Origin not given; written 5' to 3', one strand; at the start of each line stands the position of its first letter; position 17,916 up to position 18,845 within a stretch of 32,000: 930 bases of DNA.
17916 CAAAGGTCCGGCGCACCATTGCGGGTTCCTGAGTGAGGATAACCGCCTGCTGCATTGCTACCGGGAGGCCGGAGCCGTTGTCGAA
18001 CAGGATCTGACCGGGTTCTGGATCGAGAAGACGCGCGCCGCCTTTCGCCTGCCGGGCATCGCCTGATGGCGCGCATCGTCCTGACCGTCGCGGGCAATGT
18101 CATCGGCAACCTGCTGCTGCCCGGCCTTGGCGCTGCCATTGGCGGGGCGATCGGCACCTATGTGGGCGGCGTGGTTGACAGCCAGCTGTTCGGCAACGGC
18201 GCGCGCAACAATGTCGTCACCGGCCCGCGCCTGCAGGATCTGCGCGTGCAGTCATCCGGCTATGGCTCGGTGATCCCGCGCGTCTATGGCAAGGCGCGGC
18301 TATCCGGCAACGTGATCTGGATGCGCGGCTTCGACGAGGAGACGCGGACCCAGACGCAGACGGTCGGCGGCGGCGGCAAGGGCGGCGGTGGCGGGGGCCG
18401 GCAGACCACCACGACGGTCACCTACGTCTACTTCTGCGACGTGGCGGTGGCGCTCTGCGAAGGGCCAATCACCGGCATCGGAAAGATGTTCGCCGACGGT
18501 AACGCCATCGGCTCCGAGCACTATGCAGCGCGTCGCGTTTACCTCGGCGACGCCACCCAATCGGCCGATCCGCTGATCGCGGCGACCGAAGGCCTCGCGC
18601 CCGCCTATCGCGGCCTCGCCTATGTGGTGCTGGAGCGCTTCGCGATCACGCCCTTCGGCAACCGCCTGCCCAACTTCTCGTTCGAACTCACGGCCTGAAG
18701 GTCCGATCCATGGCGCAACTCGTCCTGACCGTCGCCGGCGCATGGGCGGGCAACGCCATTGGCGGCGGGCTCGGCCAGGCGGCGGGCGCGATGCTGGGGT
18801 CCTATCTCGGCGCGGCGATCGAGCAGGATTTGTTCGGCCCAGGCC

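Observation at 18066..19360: Diverged stand-alone copy of the g15-like N-terminal module, directly upstream of the full-length baseplate protein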

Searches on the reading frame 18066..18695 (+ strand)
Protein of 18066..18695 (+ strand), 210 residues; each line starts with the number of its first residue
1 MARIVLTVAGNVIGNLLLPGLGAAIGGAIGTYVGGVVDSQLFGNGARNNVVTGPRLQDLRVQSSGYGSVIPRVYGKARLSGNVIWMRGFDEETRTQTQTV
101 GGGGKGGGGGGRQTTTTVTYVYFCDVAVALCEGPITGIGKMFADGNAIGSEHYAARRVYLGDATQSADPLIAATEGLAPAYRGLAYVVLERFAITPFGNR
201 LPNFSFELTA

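Call 6: search_protein_families(library=pfam, proteins=[window:18066-18695:+], max_evalue=0.01)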
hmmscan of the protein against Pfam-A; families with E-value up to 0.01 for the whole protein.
window:18066-18695:+ (210 aa): 2 families
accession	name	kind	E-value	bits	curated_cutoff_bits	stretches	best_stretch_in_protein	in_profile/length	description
PF13488.11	Gly-zipper_Omp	-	0.00022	21.5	25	1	8-37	8-38/46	Glycine zipper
PF13441.11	Gly-zipper_YMGG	-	0.0015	18.6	28.9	1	8-39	12-44/45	YMGG-like Gly-zipper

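Call 7: search_protein_families(library=phrogs, proteins=[window:18066-18695:+], max_evalue=0.001)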
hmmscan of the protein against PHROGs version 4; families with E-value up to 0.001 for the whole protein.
window:18066-18695:+ (210 aa): 2 families
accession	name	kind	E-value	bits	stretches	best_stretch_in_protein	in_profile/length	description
phrog_4271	-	tail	2.2e-73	248.6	1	1-209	1-203/1309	tail protein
phrog_1101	-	tail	9.6e-27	94.3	1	50-207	25-199/1405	tail protein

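Call 8: find_homologous_proteins(query=window:18066-18695:+, max_evalue=0.00001)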
Query window:18066-18695:+ (210 aa): 284 proteins with E <= 0.00001 among 1556 candidates; the best 120 are listed.
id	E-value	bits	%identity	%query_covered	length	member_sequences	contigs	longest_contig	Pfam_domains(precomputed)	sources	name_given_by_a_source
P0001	2.3e-130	451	99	100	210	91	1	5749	-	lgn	-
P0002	7.9e-126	436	97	100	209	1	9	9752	-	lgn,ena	-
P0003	2.5e-125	434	97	99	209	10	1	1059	-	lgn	-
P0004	8.2e-125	433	96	100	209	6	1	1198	-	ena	-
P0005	8.7e-125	432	96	100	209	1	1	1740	-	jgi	-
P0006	1.3e-124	432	96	100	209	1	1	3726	-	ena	-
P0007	3.6e-124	430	95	100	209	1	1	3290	-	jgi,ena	jgi:hypothetical protein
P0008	4.3e-124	430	96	100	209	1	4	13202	-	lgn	-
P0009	4.4e-124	430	94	100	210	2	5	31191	PF13488.12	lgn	-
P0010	9.1e-124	429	93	100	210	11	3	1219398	-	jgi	jgi:hypothetical protein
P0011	1.1e-123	429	95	100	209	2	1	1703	-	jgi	jgi:hypothetical protein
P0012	2.4e-118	411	90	100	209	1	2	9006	-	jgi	jgi:hypothetical protein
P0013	4.0e-117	407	88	100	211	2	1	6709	-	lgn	-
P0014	6.9e-110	384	83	100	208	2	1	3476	-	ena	-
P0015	2.3e-107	376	83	99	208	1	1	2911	PF13488.12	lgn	-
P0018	3.5e-93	329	72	100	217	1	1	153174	-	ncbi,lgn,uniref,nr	ncbi:hypothetical protein GJ689_19340 [Rhodoplanes serenus]|uniref:Host specificity protein n=1 Tax=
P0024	1.6e-85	304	67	100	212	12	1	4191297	-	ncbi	-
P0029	4.5e-83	296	65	99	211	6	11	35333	-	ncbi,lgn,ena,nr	ncbi:MAG: hypothetical protein KDK07_16500 [Bauldia sp.]|nr:hypothetical protein [Bauldia sp.]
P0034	5.4e-82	293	62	100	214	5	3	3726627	-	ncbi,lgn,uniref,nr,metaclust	ncbi:hypothetical protein [Blastochloris viridis]|uniref:Gene transfer agent host specificity protei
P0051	7.8e-65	237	55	100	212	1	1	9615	-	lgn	-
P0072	1.9e-48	183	48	90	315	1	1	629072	-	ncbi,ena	-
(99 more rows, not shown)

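Call 10: find_encoding_contigs(protein=P0018, flank=8000, max_places=2)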
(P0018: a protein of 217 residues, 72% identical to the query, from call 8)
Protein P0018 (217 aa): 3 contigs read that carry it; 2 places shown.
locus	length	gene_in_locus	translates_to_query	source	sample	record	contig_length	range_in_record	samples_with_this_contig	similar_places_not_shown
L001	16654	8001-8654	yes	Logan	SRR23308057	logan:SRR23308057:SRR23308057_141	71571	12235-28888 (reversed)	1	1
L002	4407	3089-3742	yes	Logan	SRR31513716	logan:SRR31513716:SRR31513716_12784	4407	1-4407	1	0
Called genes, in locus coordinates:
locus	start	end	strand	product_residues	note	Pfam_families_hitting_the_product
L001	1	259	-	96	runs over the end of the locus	PF05016:ParE_toxin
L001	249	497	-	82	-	PF02604:PhdYeFM_antitox (weak)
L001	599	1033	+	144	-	-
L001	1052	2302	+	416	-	PF18906:Phage_tube_2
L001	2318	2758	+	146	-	PF27119:Phage_YdaY (weak)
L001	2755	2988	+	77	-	PF24752:DUF7697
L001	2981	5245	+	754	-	PF09851:SHOCT (faint), PF09718:Tape_meas_lam_C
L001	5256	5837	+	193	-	PF09343:DUF2460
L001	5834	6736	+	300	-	PF09931:Phage_phiJL001_Gp84_N, PF09356:Phage_BR0599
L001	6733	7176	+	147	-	PF00877:NLPC_P60 (weak)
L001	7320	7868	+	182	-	-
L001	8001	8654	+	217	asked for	-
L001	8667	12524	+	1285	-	PF22612:GH113 (faint), PF13547:GTA_TIM, PF13550:Phage-tail_3, PF23666:Rcc01698_C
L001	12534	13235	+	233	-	PF10983:DUF2793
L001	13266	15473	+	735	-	-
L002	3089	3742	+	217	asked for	-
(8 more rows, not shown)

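Call 11: find_encoding_contigs(protein=P0034, flank=8000, max_places=2)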
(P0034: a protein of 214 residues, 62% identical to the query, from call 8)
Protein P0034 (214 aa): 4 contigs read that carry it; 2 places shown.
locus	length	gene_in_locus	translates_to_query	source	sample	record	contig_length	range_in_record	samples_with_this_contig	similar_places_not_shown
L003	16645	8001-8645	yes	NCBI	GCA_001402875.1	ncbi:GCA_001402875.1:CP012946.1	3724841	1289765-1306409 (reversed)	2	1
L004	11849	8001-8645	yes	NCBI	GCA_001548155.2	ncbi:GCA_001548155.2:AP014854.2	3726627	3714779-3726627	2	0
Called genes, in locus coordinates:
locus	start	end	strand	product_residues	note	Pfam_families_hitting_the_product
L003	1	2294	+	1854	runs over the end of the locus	PF00270:DEAD, PF27116:YjiV_N, PF00271:Helicase_C (weak), PF09369:MZB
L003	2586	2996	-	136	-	-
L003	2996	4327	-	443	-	PF00239:Resolvase, PF07508:Recombinase, PF13408:Zn_ribbon_recom (weak)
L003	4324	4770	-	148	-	PF11149:DUF2924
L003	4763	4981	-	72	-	-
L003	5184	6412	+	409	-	PF01527:HTH_Tnp_1, PF13276:HTH_21, PF00665:rve, PF13683:rve_3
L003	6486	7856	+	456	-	-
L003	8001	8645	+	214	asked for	-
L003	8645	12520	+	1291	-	PF13547:GTA_TIM, PF13550:Phage-tail_3, PF23666:Rcc01698_C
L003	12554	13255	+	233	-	PF10983:DUF2793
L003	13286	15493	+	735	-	-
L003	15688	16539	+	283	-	PF05838:Glyco_hydro_108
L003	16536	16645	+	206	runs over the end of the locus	-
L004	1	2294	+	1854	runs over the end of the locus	PF00270:DEAD, PF27116:YjiV_N, PF00271:Helicase_C (weak), PF09369:MZB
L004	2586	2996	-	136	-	-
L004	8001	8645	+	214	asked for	-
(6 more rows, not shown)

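Call 12: find_encoding_contigs(protein=P0024, flank=8000, max_places=1)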
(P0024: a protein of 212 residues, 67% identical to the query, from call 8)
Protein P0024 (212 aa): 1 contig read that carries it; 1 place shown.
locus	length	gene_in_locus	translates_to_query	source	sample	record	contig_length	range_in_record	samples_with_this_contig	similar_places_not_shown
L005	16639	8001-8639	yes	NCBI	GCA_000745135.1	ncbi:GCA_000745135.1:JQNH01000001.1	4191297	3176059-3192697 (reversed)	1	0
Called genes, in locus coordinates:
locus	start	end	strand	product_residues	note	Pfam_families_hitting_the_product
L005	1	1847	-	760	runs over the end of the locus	PF00512:HisKA, PF02518:HATPase_c, PF00072:Response_reg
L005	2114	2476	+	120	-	PF27119:Phage_YdaY (weak)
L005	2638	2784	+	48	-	PF24752:DUF7697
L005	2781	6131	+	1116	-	PF06791:TMP_2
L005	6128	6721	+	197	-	PF09343:DUF2460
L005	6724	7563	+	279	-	PF09931:Phage_phiJL001_Gp84_N, PF09356:Phage_BR0599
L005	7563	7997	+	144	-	-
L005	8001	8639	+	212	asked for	-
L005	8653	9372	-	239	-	PF08808:RES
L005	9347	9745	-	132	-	PF20432:Xre-like-HTH (weak), PF09722:Xre_MbcA_ParS_C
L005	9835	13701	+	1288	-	PF13547:GTA_TIM, PF13550:Phage-tail_3, PF23666:Rcc01698_C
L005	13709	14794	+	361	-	PF10983:DUF2793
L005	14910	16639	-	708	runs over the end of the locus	PF00311:PEPcase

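Call 13: find_encoding_contigs(protein=P0029, flank=8000, max_places=1)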
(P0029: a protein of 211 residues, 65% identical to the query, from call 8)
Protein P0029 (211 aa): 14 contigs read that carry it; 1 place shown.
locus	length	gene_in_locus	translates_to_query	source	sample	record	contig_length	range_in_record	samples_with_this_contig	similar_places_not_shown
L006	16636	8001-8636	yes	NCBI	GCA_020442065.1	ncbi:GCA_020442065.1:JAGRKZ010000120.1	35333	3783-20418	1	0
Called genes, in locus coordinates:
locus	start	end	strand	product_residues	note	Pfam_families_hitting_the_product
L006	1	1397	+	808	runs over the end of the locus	PF06791:TMP_2, PF09718:Tape_meas_lam_C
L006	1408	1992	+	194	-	PF09343:DUF2460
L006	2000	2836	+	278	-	PF09931:Phage_phiJL001_Gp84_N, PF09356:Phage_BR0599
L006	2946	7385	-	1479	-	-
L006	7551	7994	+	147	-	PF00877:NLPC_P60 (weak)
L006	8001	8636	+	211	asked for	-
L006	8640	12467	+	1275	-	PF22612:GH113 (faint), PF13547:GTA_TIM, PF13550:Phage-tail_3, PF23666:Rcc01698_C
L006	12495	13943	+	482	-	PF10983:DUF2793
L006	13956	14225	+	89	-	-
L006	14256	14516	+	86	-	-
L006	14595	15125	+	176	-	-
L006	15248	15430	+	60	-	-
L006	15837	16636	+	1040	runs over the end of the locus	PF04465:DUF499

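Call 14: find_encoding_contigs(protein=P0051, flank=8000, max_places=1)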
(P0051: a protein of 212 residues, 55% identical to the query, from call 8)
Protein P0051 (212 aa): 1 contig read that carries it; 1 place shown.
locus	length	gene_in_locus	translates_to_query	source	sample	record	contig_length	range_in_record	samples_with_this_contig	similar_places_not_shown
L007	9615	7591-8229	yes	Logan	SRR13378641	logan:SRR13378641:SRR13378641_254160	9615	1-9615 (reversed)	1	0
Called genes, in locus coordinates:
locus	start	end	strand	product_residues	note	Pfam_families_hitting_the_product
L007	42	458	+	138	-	-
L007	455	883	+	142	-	PF07030:Phage_Mu_Gp36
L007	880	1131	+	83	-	-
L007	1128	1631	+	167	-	PF05069:Phage_tail_S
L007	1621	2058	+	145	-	PF23840:Phage_tail_terminator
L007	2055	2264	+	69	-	-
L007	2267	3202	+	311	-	PF18906:Phage_tube_2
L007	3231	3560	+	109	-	-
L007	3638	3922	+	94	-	PF08809:DUF1799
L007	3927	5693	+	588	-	-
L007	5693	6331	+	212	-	PF09343:DUF2460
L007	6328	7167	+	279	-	PF09931:Phage_phiJL001_Gp84_N, PF09356:Phage_BR0599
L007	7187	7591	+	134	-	-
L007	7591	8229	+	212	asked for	-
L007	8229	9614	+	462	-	?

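Call 15: find_encoding_contigs(protein=P0072, flank=8000, max_places=1)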
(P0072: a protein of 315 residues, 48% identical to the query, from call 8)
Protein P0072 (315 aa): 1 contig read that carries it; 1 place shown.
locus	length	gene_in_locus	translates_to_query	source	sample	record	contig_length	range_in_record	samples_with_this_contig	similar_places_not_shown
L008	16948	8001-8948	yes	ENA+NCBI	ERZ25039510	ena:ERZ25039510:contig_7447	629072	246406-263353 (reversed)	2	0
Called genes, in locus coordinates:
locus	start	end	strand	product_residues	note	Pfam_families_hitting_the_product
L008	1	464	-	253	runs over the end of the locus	PF00089:Trypsin, PF13365:Trypsin_2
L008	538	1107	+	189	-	PF05135:Phage_connect_1 (faint)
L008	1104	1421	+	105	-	PF05521:Phage_HCP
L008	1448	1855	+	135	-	PF11367:Tail_completion_gp17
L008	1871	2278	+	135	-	PF06199:Phage_tail_2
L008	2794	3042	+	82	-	PF22302:DUF6968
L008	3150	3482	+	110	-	PF22302:DUF6968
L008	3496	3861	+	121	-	PF11836:Phage_TAC_11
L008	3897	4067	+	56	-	PF09550:Phage_TAC_6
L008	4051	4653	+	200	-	-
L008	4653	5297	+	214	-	PF09343:DUF2460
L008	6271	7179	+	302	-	PF09931:Phage_phiJL001_Gp84_N, PF09356:Phage_BR0599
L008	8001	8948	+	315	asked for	-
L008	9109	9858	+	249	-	PF13547:GTA_TIM (faint)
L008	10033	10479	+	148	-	-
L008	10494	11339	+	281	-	-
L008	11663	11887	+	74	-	-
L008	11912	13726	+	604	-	PF10983:DUF2793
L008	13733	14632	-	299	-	PF13649:Methyltransf_25 (weak)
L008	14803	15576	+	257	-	PF05838:Glyco_hydro_108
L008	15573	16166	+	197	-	-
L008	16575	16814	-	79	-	-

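Call 17: search_dna_similar(query=window:18066-18695:+, collection=phages, mode=protein, max_rows=30)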
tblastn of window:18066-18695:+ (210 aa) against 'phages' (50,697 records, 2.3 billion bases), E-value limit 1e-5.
Records with a match: 115; places in all: 142; records where one place covers at least 80% of the query: 17.
Best place of each record, by identity: <60% 115.
By first word of the organism name: Caulobacter 39; Rhodobacter 24; Brevundimonas 8; Roseobacter 7; Xanthomonas 6; Bacteriophage 4; Dinoroseobacter 4; Tetraselmis 3; Caudoviricetes 3; Paracoccus 2; and 10 more.
By host as written in the record: Rhodobacter capsulatus YW1 23; Caulobacter vibrioides CB15 22; - 9; Caulobacter crescentus NA1000 6; Caulobacter vibrioides 6; Caulobacter crescentus 6; Brevundimonas pondensis LVF1 6; Xanthomonas translucens pv. translucens (DSM 18974) 6; and 19 more.
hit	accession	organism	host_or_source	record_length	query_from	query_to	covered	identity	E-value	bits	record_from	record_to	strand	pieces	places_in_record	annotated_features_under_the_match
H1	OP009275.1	Rhodobacter phage RcKvothe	Rhodobacter capsulatus YW1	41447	38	208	81%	45.7%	2e-31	125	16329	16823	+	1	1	GTA TIM-barrel-like domain protein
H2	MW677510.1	Rhodobacter phage RcDormio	Rhodobacter capsulatus YW1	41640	38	208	81%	45.7%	2e-31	125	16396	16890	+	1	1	21: GTA TIM barrel-like domain protein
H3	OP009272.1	Rhodobacter phage RcKai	Rhodobacter capsulatus YW1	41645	38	208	81%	45.7%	2e-31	125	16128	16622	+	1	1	GTA TIM-barrel-like domain protein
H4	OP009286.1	Rhodobacter phage RcSwan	Rhodobacter capsulatus YW1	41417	38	208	81%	45.7%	3e-31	125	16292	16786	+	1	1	GTA TIM-barrel-like domain protein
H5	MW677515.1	Rhodobacter phage RcHotPocket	Rhodobacter capsulatus YW1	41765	38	208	81%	45.7%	3e-31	125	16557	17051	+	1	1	22: GTA TIM barrel-like domain protein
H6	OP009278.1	Rhodobacter phage RcMamaDuck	Rhodobacter capsulatus YW1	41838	38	208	81%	45.7%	3e-31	125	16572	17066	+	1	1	GTA TIM-barrel-like domain protein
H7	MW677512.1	Rhodobacter phage RcFrancesLouise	Rhodobacter capsulatus YW1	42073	38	208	81%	45.7%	3e-31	125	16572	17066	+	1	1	22: GTA TIM barrel-like domain protein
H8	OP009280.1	Rhodobacter phage RcMeacham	Rhodobacter capsulatus YW1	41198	38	208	81%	45.7%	3e-31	125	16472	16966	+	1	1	GTA TIM-barrel-like domain protein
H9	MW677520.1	Rhodobacter phage RcOceanus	Rhodobacter capsulatus YW1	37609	38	208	81%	45.7%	1e-30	124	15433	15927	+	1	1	20: GTA TIM barrel-like domain protein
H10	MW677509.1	Rhodobacter phage RcBaka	Rhodobacter capsulatus YW1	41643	38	208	81%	45.1%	4e-30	122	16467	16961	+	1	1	22: GTA TIM barrel-like domain protein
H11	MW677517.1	Rhodobacter phage RcKemmy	Rhodobacter capsulatus YW1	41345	38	208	81%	43.9%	1e-29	120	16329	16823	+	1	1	21: GTA TIM barrel-like domain protein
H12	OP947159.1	Desulfofustis phage LS06-2018-MD02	-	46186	53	209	75%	43.4%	1e-21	97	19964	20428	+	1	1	tail protein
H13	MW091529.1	Bacteriophage sp. 103231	sewage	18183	51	208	75%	42.5%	2e-23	102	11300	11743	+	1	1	glycoside hydrolase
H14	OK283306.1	Roseobacter phage RDJL6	Roseobacter denitrificans OCh 114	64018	38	208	81%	39.1%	1e-20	95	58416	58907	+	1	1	gene transfer agent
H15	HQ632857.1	Tetraselmis viridis virus S20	Tetraselmis viridis Rouch (Chlorophyta)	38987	38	204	80%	39.8%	8e-25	106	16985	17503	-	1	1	hypothetical protein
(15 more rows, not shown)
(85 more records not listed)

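Call 19: search_dna_similar(query=window:18066-18695:+, collection=phages, mode=protein, max_rows=60, rows=spread)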
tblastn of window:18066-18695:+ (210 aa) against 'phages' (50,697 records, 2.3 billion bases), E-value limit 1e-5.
Records with a match: 115; places in all: 142; records where one place covers at least 80% of the query: 17.
Best place of each record, by identity: <60% 115.
By first word of the organism name: Caulobacter 39; Rhodobacter 24; Brevundimonas 8; Roseobacter 7; Xanthomonas 6; Bacteriophage 4; Dinoroseobacter 4; Tetraselmis 3; Caudoviricetes 3; Paracoccus 2; and 10 more.
By host as written in the record: Rhodobacter capsulatus YW1 23; Caulobacter vibrioides CB15 22; - 9; Caulobacter crescentus NA1000 6; Caulobacter vibrioides 6; Caulobacter crescentus 6; Brevundimonas pondensis LVF1 6; Xanthomonas translucens pv. translucens (DSM 18974) 6; and 19 more.
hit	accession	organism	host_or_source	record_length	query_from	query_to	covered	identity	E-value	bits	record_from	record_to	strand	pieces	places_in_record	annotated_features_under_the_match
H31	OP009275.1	Rhodobacter phage RcKvothe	Rhodobacter capsulatus YW1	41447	38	208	81%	45.7%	2e-31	125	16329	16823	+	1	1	GTA TIM-barrel-like domain protein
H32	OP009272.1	Rhodobacter phage RcKai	Rhodobacter capsulatus YW1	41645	38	208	81%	45.7%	2e-31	125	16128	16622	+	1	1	GTA TIM-barrel-like domain protein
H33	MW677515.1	Rhodobacter phage RcHotPocket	Rhodobacter capsulatus YW1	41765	38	208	81%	45.7%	3e-31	125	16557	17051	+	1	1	22: GTA TIM barrel-like domain protein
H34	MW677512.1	Rhodobacter phage RcFrancesLouise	Rhodobacter capsulatus YW1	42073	38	208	81%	45.7%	3e-31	125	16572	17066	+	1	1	22: GTA TIM barrel-like domain protein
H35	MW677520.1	Rhodobacter phage RcOceanus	Rhodobacter capsulatus YW1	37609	38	208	81%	45.7%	1e-30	124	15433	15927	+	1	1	20: GTA TIM barrel-like domain protein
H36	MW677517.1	Rhodobacter phage RcKemmy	Rhodobacter capsulatus YW1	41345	38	208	81%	43.9%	1e-29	120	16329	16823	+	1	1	21: GTA TIM barrel-like domain protein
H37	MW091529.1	Bacteriophage sp. 103231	sewage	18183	51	208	75%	42.5%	2e-23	102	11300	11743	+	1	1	glycoside hydrolase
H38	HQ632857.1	Tetraselmis viridis virus S20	Tetraselmis viridis Rouch (Chlorophyta)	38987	38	204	80%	39.8%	8e-25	106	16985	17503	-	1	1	hypothetical protein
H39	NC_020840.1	Tetraselmis viridis virus S20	Tetraselmis viridis Rouch (Chlorophyta)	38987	38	204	80%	39.8%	8e-25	106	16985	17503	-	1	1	tail protein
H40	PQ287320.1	Caulobacter phage BL57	Caulobacter vibrioides CB15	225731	53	210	75%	40.8%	6e-28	115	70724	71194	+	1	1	host specificity protein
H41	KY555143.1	Caulobacter phage Ccr2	Caulobacter crescentus NA1000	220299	53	210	75%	40.8%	4e-27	113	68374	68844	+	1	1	hypothetical protein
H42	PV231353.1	Caulobacter phage RBC57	Caulobacter vibrioides CB15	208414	53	210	75%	40.8%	4e-27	113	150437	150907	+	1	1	tail protein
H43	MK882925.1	Dinoroseobacter phage vB_DshS-R4C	Dinoroseobacter shibae DFL12.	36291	38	208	81%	37.4%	2e-21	97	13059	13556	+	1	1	tail protein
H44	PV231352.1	Caulobacter phage RBC63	Caulobacter vibrioides CB15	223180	53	210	75%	40.2%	5e-27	113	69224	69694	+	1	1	tail protein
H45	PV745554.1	Caulobacter phage BL64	Caulobacter vibrioides CB15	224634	53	210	75%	40.2%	5e-27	113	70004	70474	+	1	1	tail protein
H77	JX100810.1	Caulobacter phage CcrColossus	Caulobacter crescentus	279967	53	208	74%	33.5%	1e-22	100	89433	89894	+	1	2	putative tail protein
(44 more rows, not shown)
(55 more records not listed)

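Call 20: find_related_loci(query=window:18066-18695:+, collection=genome_contigs, flank=7000)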
Query window:18066-18695:+ (210 aa) in genome_contigs; peptide patterns used: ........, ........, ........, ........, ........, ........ (x = any residue, [..] = any of these).
444 stretches matched a pattern; 14 encode a relative of the query (tblastn E <= 1e-3); 14 distinct loci.
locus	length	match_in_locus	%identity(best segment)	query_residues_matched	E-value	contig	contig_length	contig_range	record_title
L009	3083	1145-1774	97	1-210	3e-138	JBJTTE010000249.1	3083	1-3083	MAG: Erythrobacter sp. isolate samp_4446_semibin_13 samp_4446_668373, whole genome shotgun sequence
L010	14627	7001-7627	95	1-210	8e-130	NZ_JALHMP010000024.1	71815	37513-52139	MAG: Phreatobacter sp. isolate Bin_33_7 c_000000002120, whole genome shotgun sequence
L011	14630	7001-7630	95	1-210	1e-104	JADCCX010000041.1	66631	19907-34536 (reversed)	MAG: Methylocystis sp. isolate M112S1SP1A33QC M112S1_41, whole genome shotgun sequence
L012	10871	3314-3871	92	1-186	2e-97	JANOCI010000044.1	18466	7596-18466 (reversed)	MAG: Bosea sp. (in: a-proteobacteria) isolate VAR_17_metabat_419 VAR_17_k141_2381326, whole genome shotgun sequence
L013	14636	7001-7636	67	1-210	4e-74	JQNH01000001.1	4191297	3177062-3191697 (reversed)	Rhizobiales bacterium YIM 77505 EI58DRAFT_unitig_0_quiver_dupTrim_9670.1_C, whole genome shotgun sequence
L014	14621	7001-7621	65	1-209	1e-69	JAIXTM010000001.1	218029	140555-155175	MAG: Hyphomicrobiales bacterium isolate C8_MAG_00039 pond_C8_MAG_00039_000000000006, whole genome shotgun sequence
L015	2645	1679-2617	67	1-208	2e-67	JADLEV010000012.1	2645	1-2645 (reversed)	MAG: Gammaproteobacteria bacterium isolate SJ34 c_000000130239, whole genome shotgun sequence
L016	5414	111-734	66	1-208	4e-66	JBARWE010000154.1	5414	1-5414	MAG: Xanthobacteraceae bacterium isolate MFD12187_ilm_asm_bin3 k127_2995, whole genome shotgun sequence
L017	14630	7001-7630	67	1-210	4e-65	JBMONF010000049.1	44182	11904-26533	MAG: Pseudomonadota bacterium isolate Betzabe_MAG069 MAG069_49, whole genome shotgun sequence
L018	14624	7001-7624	67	1-208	1e-63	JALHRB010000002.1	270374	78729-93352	MAG: Pseudolabrys sp. isolate maxbin.076_sub c_000000000247, whole genome shotgun sequence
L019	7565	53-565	65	38-208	8e-63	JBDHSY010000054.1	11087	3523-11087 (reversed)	MAG: Xanthobacteraceae bacterium isolate AS-MESO-OLR.376 NODE_20552_length_11087_cov_6.427884, whole genome shotgun sequ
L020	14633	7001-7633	66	1-210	1e-61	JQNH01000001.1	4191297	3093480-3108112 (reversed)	Rhizobiales bacterium YIM 77505 EI58DRAFT_unitig_0_quiver_dupTrim_9670.1_C, whole genome shotgun sequence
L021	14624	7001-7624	66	1-208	2e-59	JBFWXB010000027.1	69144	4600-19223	MAG: Variibacter sp. isolate CA_2019_TPBS_130 NODE_2874_length_69144_cov_6.819392_TPBS, whole genome shotgun sequence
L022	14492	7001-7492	63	47-208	1e-58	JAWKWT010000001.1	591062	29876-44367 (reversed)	MAG: Xanthobacteraceae bacterium isolate ABC1.122 ABC1.122.fa-1, whole genome shotgun sequence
